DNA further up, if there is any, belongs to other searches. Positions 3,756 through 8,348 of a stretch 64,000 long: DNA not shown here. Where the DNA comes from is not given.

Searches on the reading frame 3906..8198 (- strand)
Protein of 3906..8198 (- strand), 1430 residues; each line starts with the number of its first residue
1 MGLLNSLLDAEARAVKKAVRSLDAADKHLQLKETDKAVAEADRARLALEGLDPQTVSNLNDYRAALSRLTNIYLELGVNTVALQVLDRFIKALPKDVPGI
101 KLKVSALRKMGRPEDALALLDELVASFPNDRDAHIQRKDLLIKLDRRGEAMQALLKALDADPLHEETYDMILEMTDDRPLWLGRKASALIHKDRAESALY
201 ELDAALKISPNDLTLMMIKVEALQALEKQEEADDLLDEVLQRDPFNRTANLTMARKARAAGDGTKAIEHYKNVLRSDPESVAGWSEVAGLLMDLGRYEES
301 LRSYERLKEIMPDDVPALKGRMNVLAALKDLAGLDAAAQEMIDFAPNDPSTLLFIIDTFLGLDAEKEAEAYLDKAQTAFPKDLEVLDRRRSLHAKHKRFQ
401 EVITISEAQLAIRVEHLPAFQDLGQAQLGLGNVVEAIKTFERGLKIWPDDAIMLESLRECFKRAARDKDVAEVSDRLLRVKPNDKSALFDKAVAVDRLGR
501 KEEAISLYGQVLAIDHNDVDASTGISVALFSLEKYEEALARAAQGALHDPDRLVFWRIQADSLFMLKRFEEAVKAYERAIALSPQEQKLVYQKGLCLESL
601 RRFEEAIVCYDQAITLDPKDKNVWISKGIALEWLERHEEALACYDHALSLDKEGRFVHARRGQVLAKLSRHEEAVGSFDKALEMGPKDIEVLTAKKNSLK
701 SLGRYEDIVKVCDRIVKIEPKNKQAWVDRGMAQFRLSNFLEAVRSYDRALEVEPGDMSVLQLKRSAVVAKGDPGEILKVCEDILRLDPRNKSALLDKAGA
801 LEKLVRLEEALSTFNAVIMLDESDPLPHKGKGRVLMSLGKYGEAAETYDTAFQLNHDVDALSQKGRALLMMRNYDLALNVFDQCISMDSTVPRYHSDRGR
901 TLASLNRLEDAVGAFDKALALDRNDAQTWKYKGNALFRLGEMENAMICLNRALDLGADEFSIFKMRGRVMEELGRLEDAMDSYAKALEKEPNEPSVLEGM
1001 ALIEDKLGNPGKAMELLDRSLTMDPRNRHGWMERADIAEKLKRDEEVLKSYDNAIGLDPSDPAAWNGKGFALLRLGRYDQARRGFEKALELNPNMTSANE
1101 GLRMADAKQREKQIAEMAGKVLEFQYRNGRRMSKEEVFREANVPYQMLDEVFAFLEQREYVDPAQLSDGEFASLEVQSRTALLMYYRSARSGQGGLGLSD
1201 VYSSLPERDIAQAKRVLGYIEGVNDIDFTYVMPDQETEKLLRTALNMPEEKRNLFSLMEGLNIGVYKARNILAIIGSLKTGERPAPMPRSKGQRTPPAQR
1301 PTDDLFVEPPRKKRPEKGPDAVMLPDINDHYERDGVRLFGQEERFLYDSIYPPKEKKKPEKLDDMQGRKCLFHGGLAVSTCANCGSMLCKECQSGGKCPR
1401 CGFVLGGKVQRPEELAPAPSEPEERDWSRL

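Call 12: search_protein_families(library=pfam, proteins=[window:3906-8198:-], max_evalue=0.0001)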
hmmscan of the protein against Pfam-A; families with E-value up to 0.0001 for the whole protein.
window:3906-8198:- (1430 aa): 30 families (the best 25 are shown)
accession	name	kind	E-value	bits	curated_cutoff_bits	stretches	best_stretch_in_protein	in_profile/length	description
PF00515.34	TPR_1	-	2.2e-96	312.5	27.8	2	1063-1094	2-33/34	Tetratricopeptide repeat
PF07719.23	TPR_2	-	2.4e-96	308.4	27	3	1062-1094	1-33/34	Tetratricopeptide repeat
PF13432.12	TPR_16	-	1.6e-71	236.6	32.7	4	897-958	2-63/65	Tetratricopeptide repeat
PF14559.12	TPR_19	-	2.1e-71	236.6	25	4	258-319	2-62/68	Tetratricopeptide repeat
PF13428.12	TPR_14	-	2.3e-70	226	23.5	0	103-136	7-40/44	Tetratricopeptide repeat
PF13181.12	TPR_8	-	2.3e-65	211.6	25.7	1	590-620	4-34/34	Tetratricopeptide repeat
PF13414.12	TPR_11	-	2.7e-63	209.8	26.8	0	899-940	1-42/42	TPR repeat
PF13371.12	TPR_9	-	4.1e-59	197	35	3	699-763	5-69/73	Tetratricopeptide repeat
PF13431.12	TPR_17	-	1.8e-45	149.9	24.4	0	1051-1082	2-33/34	Tetratricopeptide repeat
PF13424.12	TPR_12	-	1.1e-40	138.1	30.1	0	624-684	6-67/77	Tetratricopeptide repeat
PF23914.1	TPR_CcmH_CycH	-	4.7e-38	131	42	1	182-275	56-149/158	Cytochrome c-type biogenesis protein H TPR domain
PF12895.13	ANAPC3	-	1.3e-35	122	27.2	0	567-646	3-81/82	Anaphase-promoting complex, cyclosome, subunit 3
PF13176.12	TPR_7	-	6.8e-35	116.6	27.9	0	495-517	9-31/36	Tetratricopeptide repeat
PF13174.12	TPR_6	-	3e-24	84.4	26.3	0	106-129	9-32/33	Tetratricopeptide repeat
PF12569.14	NatA_aux_su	-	1.9e-15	57.3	33.3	0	188-280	13-106/515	N-terminal acetyltransferase A, auxiliary subunit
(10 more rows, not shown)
